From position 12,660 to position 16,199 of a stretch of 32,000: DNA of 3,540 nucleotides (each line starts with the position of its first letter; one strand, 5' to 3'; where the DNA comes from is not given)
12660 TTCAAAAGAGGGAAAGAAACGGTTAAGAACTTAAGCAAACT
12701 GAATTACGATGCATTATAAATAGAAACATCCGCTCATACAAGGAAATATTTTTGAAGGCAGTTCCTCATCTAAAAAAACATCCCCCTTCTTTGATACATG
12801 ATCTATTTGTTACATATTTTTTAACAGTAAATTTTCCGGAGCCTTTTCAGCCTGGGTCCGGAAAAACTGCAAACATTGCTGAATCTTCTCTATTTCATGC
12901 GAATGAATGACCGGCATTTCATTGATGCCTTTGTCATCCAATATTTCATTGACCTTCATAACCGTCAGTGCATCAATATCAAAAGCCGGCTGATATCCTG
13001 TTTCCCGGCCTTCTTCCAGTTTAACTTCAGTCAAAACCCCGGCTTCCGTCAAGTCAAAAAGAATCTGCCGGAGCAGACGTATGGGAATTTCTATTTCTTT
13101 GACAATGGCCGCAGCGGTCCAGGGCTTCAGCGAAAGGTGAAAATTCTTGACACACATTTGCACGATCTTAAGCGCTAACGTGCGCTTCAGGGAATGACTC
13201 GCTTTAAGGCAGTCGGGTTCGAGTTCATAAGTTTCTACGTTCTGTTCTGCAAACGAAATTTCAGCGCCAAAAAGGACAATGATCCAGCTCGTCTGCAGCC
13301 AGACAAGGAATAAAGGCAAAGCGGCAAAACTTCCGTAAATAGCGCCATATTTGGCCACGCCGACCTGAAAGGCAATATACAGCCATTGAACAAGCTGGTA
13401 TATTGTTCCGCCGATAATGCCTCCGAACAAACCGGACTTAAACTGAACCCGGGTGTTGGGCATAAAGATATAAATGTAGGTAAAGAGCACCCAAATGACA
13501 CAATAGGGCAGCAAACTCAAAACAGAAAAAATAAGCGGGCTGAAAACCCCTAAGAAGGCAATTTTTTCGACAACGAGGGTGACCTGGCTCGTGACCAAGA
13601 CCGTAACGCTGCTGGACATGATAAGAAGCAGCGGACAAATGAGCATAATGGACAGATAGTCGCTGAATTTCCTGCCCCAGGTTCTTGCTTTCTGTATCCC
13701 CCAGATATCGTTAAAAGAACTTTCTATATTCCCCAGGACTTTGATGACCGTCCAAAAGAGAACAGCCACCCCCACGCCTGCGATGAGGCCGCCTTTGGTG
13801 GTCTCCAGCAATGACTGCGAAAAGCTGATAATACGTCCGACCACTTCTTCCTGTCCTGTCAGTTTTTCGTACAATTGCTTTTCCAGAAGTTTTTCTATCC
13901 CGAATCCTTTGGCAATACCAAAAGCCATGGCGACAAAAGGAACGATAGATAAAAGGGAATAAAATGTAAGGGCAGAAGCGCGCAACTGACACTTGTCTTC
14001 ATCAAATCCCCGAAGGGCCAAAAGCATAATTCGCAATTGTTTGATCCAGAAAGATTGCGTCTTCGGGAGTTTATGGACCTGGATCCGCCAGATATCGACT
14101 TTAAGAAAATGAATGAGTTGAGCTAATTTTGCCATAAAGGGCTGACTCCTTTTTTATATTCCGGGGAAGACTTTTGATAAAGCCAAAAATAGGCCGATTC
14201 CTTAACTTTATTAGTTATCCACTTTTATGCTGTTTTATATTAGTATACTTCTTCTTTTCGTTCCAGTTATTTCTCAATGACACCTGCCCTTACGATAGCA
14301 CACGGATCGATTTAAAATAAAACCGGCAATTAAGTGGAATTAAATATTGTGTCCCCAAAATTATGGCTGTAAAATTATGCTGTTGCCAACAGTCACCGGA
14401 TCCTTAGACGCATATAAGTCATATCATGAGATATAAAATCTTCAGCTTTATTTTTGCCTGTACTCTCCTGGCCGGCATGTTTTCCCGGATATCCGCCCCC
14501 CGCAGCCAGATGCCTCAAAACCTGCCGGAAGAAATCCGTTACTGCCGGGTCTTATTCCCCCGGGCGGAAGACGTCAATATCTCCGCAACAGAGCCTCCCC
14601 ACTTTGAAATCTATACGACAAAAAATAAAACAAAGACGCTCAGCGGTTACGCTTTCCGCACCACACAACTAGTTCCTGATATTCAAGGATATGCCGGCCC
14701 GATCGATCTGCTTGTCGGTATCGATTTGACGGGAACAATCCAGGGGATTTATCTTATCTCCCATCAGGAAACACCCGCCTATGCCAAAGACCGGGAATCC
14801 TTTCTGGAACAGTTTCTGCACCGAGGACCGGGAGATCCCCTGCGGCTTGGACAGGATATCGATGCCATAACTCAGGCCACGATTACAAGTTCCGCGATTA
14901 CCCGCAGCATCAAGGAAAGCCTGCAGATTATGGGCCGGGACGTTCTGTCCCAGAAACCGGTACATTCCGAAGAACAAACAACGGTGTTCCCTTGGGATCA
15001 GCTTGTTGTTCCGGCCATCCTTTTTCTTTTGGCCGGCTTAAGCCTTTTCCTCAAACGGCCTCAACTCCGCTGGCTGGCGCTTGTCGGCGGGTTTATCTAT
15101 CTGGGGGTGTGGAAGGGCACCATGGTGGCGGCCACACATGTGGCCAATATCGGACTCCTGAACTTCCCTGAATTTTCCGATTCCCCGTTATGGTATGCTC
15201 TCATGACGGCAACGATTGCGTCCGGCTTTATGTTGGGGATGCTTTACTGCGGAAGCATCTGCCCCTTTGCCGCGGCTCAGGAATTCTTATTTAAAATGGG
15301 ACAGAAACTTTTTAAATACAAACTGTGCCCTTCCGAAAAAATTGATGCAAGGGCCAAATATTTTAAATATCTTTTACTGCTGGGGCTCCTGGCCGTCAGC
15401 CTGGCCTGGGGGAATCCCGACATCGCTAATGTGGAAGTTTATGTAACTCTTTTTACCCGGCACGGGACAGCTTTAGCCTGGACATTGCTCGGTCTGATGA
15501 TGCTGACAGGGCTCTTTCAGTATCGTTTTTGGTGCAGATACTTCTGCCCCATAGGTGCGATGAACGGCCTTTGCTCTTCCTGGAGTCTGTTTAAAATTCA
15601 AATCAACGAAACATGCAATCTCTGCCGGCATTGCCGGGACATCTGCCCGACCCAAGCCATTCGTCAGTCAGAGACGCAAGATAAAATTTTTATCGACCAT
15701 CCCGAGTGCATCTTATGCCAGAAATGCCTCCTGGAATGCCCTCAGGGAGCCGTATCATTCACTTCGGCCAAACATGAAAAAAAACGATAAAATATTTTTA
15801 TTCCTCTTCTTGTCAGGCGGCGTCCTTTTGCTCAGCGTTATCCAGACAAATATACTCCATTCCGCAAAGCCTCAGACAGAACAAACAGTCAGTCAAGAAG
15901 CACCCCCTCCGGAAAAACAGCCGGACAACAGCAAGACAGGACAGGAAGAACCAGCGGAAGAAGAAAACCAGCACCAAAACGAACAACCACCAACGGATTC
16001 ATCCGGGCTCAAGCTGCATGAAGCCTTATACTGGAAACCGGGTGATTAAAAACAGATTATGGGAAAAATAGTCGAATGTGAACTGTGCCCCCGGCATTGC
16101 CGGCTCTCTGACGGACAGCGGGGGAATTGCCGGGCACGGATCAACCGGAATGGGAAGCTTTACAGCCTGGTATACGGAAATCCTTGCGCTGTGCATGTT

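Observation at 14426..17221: Radical SAM cluster with a NosR-like electron conduit and two motif-sharing small peptides, but no AMMECR1/Memo partners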

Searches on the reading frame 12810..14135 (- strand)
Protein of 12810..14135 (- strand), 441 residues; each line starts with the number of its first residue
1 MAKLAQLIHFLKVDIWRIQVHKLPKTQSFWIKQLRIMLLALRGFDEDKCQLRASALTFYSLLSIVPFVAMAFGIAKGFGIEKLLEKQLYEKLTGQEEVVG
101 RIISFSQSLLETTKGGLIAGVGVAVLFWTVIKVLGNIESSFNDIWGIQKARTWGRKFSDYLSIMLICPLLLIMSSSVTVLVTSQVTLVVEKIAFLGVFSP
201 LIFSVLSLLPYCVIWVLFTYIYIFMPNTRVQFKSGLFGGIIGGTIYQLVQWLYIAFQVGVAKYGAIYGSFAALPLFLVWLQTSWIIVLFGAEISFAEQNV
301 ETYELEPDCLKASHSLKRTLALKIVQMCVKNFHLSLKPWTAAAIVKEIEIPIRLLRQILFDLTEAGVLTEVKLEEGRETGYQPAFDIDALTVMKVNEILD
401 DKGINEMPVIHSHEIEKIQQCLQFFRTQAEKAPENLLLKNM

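Call 3: search_protein_families(library=pfam, proteins=[window:12810-14135:-], max_evalue=0.01)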
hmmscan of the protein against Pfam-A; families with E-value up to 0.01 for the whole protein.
window:12810-14135:- (441 aa): 2 families
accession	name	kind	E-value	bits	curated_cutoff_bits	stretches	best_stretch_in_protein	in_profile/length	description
PF03631.20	Virul_fac_BrkB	-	7e-56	190.2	33.7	1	46-299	2-257/259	Virulence factor BrkB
PF02082.26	Rrf2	-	0.0015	19.1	30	1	336-405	21-86/132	Iron-dependent Transcriptional regulator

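Call 4: search_protein_families(library=ncbifam, proteins=[window:12810-14135:-], max_evalue=0.01)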
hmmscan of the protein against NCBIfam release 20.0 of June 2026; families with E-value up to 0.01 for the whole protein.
window:12810-14135:- (441 aa): 5 families
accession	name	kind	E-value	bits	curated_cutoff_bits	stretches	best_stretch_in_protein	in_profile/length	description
NF002457.0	PRK01637.1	equivalog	5.5e-39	134.1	307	1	28-304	11-281/295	virulence factor BrkB family protein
TIGR00765.1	yihY_not_rbn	subfamily_domain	9.9e-39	133.7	73.15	1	41-295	7-254/259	YihY family inner membrane protein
NF003256.0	PRK04214.1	equivalog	2.3e-33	115.8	500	1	38-368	21-340/412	ribonuclease BN/unknown domain fusion protein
TIGR00766.1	TIGR00766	equivalog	1.2e-10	41.2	213.65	1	42-288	8-252/263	inner membrane protein YhjD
TIGR00738.1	rrf2_super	superfamily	0.0039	17.1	73.3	1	338-407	25-91/132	Rrf2 family transcriptional regulator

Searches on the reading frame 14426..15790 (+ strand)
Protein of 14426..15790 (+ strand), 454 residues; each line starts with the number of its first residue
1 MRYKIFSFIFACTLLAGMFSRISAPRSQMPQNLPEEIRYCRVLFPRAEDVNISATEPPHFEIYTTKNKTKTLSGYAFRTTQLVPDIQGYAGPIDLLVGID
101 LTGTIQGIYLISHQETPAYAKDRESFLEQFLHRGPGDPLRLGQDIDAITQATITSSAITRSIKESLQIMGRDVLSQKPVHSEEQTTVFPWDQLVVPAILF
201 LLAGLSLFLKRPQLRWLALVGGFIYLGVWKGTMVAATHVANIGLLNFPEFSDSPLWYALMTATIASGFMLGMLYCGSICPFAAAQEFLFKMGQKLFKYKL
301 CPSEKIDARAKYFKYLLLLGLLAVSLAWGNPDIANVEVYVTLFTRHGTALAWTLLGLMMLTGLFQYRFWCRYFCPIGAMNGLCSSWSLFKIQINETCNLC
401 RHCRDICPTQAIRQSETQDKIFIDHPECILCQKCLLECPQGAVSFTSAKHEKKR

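Call 3: search_protein_families(library=pfam, proteins=[window:14426-15790:+], max_evalue=0.01)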
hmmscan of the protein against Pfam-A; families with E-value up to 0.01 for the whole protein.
window:14426-15790:+ (454 aa): 9 families
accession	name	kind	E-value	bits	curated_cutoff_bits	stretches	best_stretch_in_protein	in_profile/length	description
PF04205.19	FMN_bind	-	5.2e-15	56.3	22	1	88-167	1-77/77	FMN-binding domain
PF12801.12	Fer4_5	-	1.4e-12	47.8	22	2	254-297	3-46/48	4Fe-4S binding domain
PF13187.11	Fer4_9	-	1.3e-07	32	27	1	397-442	2-51/52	4Fe-4S dicluster domain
PF12838.12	Fer4_7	-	1.2e-06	29.3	27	1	396-442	1-52/52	4Fe-4S dicluster domain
PF00037.32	Fer4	-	1.6e-06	28.1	21.1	2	394-413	5-24/24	4Fe-4S binding domain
PF13237.11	Fer4_10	-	2.7e-06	27.6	25.5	1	392-439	4-53/53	4Fe-4S dicluster domain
PF14697.11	Fer4_21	-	0.00011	22.7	35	1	422-448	2-31/59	4Fe-4S dicluster domain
PF25160.1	LdpA_Fe-S-bd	-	0.0015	18.7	27.6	1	401-446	7-46/49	LdpA Fe-S cluster-binding domain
PF13484.11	Fer4_16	-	0.0019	19.3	30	1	397-415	2-20/66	4Fe-4S double cluster binding domain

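Call 4: search_protein_families(library=ncbifam, proteins=[window:14426-15790:+], max_evalue=0.01)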
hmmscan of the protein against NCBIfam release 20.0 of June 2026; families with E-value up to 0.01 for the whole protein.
window:14426-15790:+ (454 aa): 55 families (the best 25 are shown)
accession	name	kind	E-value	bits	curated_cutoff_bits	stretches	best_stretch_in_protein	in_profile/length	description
NF046105.1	TransRegNosR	equivalog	6.7e-26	90.8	1000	2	247-435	472-662/680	transcriptional regulator NosR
TIGR02163.1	napH_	subfamily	4.5e-25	88.6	213.05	1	267-446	74-254/255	NapH/MauN family ferredoxin-type protein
NF007013.0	PRK09477.1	equivalog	1.2e-21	77.1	234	1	266-452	96-283/286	quinol dehydrogenase ferredoxin subunit NapH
TIGR01947.1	rnfG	subfamily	4.5e-13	49.7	102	1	64-169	73-185/187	RnfABCDGE type electron transport complex subunit G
NF002519.0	PRK01908.1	equivalog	4.4e-10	39.5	178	1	61-118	78-130/209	electron transport complex subunit RsxG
NF045876.1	RnfG_DVU2794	exception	4.6e-09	36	205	1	86-168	91-178/190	RnfABCDGE type electron transport complex subunit G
NF038196.1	ferrodoxin_EFR1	subfamily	1.4e-08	35.1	75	1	390-454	179-240/242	EFR1 family ferrodoxin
NF043039.1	HgcAB_like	equivalog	2.7e-08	33.8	285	1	258-443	159-349/350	HgcAB-like fusion protein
NF041840.1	rnfG_Methano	equivalog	5.9e-08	32.5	230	1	63-166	78-181/189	Rnf electron transport complex subunit RnfG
NF004541.0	PRK05888.2-2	equivalog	8.2e-08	32.2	217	2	394-448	60-116/168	NADH-quinone oxidoreductase subunit NuoI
NF058577.1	FdxA_fam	equivalog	1.6e-07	31.4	65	1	392-442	4-52/52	4Fe-4S ferredoxin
NF045874.1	Vhu_polyferre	exception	3.3e-07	29.4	600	1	392-453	262-319/381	F420-non-reducing hydrogenase associated-polyferredoxin VhuB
TIGR02951.1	DMSO_dmsB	equivalog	4.8e-07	29.9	214.1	1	388-449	55-118/161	DMSO/selenate family reductase complex B subunit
NF042909.1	FMH_DH_FwdF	exception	5.5e-07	29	375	1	369-447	232-315/336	tungsten-dependent formylmethanofuran dehydrogenase subunit FwdF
NF045797.1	DsrO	equivalog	1.6e-06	27.7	200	1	393-452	99-159/235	sulfate reduction electron transfer complex DsrMKJOP subunit DsrO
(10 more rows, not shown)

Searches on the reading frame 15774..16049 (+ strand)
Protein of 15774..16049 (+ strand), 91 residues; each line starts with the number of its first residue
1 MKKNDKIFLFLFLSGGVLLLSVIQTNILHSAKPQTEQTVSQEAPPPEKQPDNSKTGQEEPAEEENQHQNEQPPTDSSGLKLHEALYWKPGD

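Call 3: search_protein_families(library=pfam, proteins=[window:15774-16049:+], max_evalue=0.01)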
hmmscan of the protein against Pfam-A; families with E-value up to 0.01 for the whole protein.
window:15774-16049:+ (91 aa): 0 families

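Call 4: search_protein_families(library=ncbifam, proteins=[window:15774-16049:+], max_evalue=0.01)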
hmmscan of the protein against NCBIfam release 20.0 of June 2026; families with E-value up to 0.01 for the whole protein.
window:15774-16049:+ (91 aa): 2 families
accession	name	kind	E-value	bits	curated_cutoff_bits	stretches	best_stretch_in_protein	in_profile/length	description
TIGR03490.1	Mycoplas_LppA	paralog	0.00066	18.3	325.5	1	2-75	1-73/541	LppA family lipoprotein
NF053819.1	EF0750_LPXTG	subfamily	0.0052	17.3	47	1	1-68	1-66/105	EF2685/EF0750 family sortase-dependent surface protein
